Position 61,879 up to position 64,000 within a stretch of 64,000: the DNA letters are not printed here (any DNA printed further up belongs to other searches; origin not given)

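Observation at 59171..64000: Lrp regulator, LLM monooxygenase and two family III CoA-transferases, the last apparently a tandem two-domain fusion running off the window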

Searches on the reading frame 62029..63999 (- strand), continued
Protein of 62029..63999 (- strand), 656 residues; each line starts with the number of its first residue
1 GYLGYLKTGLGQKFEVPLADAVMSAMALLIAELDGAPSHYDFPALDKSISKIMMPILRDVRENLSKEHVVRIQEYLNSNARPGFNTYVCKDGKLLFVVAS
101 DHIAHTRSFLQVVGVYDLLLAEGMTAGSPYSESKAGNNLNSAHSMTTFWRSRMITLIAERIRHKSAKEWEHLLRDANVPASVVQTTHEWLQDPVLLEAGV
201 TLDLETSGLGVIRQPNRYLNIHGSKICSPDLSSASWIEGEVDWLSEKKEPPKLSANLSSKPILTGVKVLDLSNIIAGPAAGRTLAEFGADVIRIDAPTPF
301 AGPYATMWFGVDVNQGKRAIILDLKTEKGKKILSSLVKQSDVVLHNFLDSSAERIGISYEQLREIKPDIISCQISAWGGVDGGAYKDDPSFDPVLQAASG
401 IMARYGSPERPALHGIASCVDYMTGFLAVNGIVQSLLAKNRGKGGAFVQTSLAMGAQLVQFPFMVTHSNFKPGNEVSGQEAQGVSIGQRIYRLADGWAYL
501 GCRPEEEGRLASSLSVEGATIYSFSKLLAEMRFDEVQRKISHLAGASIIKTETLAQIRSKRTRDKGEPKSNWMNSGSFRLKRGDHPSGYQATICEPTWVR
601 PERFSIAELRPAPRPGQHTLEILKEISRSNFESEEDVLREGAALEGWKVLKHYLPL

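Call 59: search_protein_families(library=ncbifam, proteins=[L001:4008-4976:+, L001:3257-3991:+], max_evalue=0.001)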
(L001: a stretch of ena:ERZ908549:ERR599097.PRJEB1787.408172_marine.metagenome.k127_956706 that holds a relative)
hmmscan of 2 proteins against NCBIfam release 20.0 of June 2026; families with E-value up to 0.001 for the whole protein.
L001:4008-4976:+ (322 aa): 30 families (the best 25 are shown)
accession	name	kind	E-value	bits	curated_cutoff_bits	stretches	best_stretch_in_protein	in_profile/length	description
TIGR03619.1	F420_Rv2161c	subfamily_domain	1.9e-37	129.2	166.9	1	27-234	4-228/247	TIGR03619 family F420-dependent LLM class oxidoreductase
TIGR04020.1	seco_metab_LLM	subfamily_domain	3.1e-33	115.3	244.45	1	21-250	19-254/341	MupA/Atu3671 family FMN-dependent luciferase-like monooxygenase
TIGR04027.1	LLM_KPN_01858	hypoth_equivalog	3.2e-33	115.1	412.9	1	21-185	20-179/326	putative FMN-dependent luciferase-like monooxygenase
TIGR03558.1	oxido_grp_1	subfamily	3e-26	92.4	166.95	1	25-239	24-235/325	MsnO8 family LLM class oxidoreductase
TIGR03571.1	lucif_BA3436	subfamily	1.4e-22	80.4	303.9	1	22-165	32-183/304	TIGR03571 family LLM class oxidoreductase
TIGR03621.1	F420_MSMEG_2516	subfamily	1.4e-20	73.6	213.15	1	20-182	13-168/295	TIGR03621 family F420-dependent LLM class oxidoreductase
TIGR03560.1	F420_Rv1855c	subfamily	1.9e-18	67.1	231.4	1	21-176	13-179/227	TIGR03560 family F420-dependent LLM class oxidoreductase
NF052254.1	luciferase_Alph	exception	4.4e-17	62.3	600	1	27-140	28-141/354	luciferase subunit alpha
TIGR03857.1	F420_MSMEG_2249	hypoth_equivalog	5.8e-16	58.6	218.4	1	22-217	15-205/329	TIGR03857 family LLM class F420-dependent oxidoreductase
TIGR03858.1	LLM_2I7G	subfamily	1.7e-15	56.9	462.25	1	21-296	26-310/337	Atu2307/SP_0267 family LLM class monooxygenase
TIGR03564.1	F420_MSMEG_4879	subfamily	3e-15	56.6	234.25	1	25-294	3-264/265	TIGR03564 family F420-dependent LLM class oxidoreductase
NF007802.0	PRK10508.1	equivalog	9e-15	54.5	540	1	26-189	32-190/335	luciferase-like monooxygenase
NF002619.0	PRK02271.1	equivalog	7.1e-14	51.8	276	1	23-184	16-171/329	5,10-methylenetetrahydromethanopterin reductase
TIGR04036.1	LLM_CE1758_fam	subfamily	1.1e-13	50.7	479.1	1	22-192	29-202/355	CE1758 family FMN-dependent luciferase-like monooxygenase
TIGR03854.1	F420_MSMEG_3544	hypoth_equivalog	1.2e-13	51.1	295.6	1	29-213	21-203/290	TIGR03854 family LLM class F420-dependent oxidoreductase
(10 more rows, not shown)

L001:3257-3991:+ (244 aa): 0 families

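Call 60: search_solved_structures(query=L001:4008-4976:+, max_evalue=0.001)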
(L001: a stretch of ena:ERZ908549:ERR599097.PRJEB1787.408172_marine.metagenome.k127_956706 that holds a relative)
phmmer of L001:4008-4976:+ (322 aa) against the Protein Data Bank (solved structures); distinct sequences matched with E-value up to 0.001: 28.
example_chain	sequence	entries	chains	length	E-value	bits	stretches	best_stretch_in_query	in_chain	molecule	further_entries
8cbb_A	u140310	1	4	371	1.1e-24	90.4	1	28-189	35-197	Alkanal monooxygenase alpha chain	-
8k74_A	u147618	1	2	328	1.2e-24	90.3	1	19-190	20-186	Alkanal monooxygenase alpha chain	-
6ket_A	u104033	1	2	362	1.6e-22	83.2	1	27-212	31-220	PuwE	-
7bip_A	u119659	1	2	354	7.9e-19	71.1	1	27-213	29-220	Luciferase-like monooxygenase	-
4us5_A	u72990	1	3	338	7e-16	61.5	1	27-232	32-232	LUCIFERASE-LIKE MONOOXYGENASE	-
1brl_A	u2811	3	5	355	1.8e-15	60.1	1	28-192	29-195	BACTERIAL LUCIFERASE | Alkanal monooxygenase alpha chain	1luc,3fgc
4us5_D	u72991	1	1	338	1.8e-15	60.1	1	27-232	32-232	LUCIFERASE-LIKE MONOOXYGENASE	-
9fp4_A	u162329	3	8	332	1.5e-12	50.5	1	19-191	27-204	F420-dependent hydroxymycolic acid dehydrogenase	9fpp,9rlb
8qq8_A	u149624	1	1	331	1.4e-11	47.3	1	29-186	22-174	5,10-methylenetetrahydromethanopterin reductase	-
8qpl_A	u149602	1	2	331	1.4e-11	47.3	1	29-186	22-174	5,10-methylenetetrahydromethanopterin reductase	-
8qpm_A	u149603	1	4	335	1.5e-11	47.3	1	29-186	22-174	5,10-methylenetetrahydromethanopterin reductase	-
2i7g_A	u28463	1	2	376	2.3e-11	46.7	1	25-192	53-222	Monooxygenase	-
3b4y_A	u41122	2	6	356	3.6e-11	46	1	25-222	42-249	PROBABLE F420-DEPENDENT GLUCOSE-6-PHOSPHATE DEHYDROGENASE FGD1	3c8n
2b81_A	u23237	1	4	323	9.9e-11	44.5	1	25-180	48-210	Luciferase-like monooxygenase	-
5lxe_A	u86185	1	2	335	1.3e-10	44.1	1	41-217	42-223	F420-dependent glucose-6-phosphate dehydrogenase 1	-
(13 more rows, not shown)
